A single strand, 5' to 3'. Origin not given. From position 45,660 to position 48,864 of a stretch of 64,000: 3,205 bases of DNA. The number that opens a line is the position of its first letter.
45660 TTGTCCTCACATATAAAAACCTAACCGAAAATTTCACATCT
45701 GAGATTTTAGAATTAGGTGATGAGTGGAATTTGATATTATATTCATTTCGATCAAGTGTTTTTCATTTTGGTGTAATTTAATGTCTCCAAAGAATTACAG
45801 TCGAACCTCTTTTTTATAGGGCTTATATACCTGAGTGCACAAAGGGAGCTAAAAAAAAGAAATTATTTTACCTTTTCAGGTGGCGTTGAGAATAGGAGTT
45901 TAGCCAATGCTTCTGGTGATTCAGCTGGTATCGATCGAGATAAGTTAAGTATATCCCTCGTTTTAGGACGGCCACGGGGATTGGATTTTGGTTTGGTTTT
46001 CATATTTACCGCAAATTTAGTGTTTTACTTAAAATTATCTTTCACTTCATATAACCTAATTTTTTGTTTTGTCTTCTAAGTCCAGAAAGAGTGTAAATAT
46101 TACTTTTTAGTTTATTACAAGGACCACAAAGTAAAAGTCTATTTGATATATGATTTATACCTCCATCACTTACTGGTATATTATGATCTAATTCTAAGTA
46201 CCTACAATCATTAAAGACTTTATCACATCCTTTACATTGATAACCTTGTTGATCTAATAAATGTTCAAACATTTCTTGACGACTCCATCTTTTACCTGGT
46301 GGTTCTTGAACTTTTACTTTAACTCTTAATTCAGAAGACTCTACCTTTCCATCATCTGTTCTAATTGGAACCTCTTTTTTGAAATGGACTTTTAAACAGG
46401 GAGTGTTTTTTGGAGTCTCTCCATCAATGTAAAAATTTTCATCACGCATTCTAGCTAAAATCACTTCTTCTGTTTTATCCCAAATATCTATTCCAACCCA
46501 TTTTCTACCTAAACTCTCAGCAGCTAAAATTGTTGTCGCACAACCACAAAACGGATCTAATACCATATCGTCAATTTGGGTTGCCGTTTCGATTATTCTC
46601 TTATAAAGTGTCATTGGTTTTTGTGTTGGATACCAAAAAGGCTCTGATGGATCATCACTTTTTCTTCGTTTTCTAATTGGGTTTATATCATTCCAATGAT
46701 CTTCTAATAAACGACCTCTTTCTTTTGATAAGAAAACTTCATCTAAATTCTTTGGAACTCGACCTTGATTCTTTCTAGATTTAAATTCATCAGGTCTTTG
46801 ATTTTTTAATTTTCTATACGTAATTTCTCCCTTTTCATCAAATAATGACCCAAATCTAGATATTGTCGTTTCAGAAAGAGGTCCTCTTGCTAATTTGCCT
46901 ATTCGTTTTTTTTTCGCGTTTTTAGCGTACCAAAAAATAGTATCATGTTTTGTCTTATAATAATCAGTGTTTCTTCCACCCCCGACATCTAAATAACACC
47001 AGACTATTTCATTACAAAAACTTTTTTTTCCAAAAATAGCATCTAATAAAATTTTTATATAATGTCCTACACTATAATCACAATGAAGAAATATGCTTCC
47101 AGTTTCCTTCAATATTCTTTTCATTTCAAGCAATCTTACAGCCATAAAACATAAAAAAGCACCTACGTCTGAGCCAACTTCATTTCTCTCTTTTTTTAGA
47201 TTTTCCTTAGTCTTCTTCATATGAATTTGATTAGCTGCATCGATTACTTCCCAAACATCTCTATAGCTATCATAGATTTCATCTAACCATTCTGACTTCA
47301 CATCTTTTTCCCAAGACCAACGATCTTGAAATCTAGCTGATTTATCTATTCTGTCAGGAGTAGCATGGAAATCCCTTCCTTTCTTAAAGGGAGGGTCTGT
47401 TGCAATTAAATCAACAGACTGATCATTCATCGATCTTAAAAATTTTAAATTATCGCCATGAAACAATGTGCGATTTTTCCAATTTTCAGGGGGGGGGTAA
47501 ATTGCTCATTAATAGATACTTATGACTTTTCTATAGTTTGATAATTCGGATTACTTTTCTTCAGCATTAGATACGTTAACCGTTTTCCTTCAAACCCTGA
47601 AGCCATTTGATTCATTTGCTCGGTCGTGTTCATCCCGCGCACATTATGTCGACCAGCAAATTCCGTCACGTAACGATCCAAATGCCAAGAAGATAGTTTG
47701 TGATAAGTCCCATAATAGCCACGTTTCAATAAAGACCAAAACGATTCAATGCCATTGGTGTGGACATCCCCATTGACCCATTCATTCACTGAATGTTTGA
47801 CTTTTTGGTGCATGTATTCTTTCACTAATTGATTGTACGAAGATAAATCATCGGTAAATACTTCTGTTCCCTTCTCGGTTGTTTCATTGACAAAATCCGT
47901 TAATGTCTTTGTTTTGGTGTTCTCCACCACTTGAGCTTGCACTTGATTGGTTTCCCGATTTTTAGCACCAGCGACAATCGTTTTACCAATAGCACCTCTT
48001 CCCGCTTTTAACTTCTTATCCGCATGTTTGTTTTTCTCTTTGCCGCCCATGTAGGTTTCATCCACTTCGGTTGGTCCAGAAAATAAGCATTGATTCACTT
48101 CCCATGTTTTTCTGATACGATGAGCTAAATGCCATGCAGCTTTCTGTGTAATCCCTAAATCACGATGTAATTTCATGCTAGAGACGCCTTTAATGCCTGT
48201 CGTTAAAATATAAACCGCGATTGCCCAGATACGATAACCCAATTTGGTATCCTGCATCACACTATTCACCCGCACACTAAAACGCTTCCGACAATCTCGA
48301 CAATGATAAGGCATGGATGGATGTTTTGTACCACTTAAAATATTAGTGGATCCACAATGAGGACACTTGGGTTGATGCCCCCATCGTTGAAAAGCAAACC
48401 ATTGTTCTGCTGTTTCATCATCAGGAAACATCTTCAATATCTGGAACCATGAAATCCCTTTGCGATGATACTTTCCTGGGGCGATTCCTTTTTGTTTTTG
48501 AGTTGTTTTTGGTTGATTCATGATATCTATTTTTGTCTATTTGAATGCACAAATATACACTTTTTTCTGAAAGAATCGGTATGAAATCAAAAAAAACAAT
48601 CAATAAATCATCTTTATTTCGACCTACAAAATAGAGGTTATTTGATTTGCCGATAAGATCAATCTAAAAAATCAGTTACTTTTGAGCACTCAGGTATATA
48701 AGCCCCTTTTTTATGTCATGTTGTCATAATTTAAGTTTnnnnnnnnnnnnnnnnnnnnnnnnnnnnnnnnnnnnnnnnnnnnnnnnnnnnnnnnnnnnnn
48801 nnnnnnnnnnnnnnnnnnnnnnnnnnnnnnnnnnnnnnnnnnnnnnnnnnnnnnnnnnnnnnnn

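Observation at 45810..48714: IS1595-family element mobilising a methyltransferase-HNH fusion as passenger, with intact ends and target duplication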

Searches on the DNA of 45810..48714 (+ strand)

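Call 49: search_dna_similar(query=window:45810-48714:+, collection=plasmids, mode=distant, max_rows=10)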
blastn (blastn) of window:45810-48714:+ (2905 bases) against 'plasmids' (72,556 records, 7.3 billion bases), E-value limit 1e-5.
Records with a match: 1; places in all: 1; records where one place covers at least 80% of the query: 0.
Best place of each record, by identity: 80-90% 1.
By first word of the organism name: Rhodobacteraceae 1.
By predicted mobility (MOB-suite, as given by PLSDB): mobilizable 1.
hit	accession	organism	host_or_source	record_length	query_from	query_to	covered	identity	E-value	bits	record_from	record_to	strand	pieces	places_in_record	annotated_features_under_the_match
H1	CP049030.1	Rhodobacteraceae bacterium SC52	Apostichopus japonicus,pure ...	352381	2171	2258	3%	80.7%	3e-12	83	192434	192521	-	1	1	none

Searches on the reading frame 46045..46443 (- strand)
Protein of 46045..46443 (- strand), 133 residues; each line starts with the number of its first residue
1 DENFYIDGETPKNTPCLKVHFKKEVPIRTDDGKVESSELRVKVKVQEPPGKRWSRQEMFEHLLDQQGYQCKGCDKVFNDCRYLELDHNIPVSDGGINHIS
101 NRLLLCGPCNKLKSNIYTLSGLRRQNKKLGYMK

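Call 92: search_solved_structures(query=window:46045-46443:-, max_evalue=1, show_alignments=2)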
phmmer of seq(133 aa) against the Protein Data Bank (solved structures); distinct sequences matched with E-value up to 1: 16.
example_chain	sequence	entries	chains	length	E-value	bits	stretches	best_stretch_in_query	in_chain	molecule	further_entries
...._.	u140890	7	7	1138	0.0027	21.3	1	67-115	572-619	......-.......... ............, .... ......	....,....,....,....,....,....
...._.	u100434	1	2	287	0.0058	20.3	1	50-111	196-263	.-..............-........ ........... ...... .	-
9lgi_A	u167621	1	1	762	0.037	17.6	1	44-115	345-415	HNH nuclease domain-containing protein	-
8w2z_A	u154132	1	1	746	0.051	17.2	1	45-125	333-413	HNH nuclease domain-containing protein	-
8zq9_B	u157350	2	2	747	0.052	17.2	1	45-125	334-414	a protein | HNH nuclease domain-containing protein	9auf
8w2s_A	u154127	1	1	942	0.072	16.7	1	46-125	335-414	HNH nuclease domain-containing protein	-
4h9d_A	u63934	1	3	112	0.094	16.3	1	45-115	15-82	HNH endonuclease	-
9k31_A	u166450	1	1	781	0.11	16.1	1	49-116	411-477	YnpsCas9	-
4ogc_A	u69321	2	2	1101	0.24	15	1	61-116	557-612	HNH endonuclease domain protein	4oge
5vgb_A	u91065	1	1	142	0.34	14.5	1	56-115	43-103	CRISPR-associated endonuclease Cas9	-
9wn6_B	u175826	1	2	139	0.34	14.5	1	57-115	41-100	CRISPR-associated endonuclease Cas9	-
6jhw_B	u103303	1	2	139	0.35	14.5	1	57-115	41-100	CRISPR-associated endonuclease Cas9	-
9j1z_B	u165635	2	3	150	0.36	14.4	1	61-115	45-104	CRISPR-associated endonuclease Cas9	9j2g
9j1y_A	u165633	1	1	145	0.38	14.4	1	57-115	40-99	CRISPR-associated endonuclease Cas9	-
6j9n_A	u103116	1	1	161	0.64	13.7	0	77-115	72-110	CRISPR-associated endonuclease Cas9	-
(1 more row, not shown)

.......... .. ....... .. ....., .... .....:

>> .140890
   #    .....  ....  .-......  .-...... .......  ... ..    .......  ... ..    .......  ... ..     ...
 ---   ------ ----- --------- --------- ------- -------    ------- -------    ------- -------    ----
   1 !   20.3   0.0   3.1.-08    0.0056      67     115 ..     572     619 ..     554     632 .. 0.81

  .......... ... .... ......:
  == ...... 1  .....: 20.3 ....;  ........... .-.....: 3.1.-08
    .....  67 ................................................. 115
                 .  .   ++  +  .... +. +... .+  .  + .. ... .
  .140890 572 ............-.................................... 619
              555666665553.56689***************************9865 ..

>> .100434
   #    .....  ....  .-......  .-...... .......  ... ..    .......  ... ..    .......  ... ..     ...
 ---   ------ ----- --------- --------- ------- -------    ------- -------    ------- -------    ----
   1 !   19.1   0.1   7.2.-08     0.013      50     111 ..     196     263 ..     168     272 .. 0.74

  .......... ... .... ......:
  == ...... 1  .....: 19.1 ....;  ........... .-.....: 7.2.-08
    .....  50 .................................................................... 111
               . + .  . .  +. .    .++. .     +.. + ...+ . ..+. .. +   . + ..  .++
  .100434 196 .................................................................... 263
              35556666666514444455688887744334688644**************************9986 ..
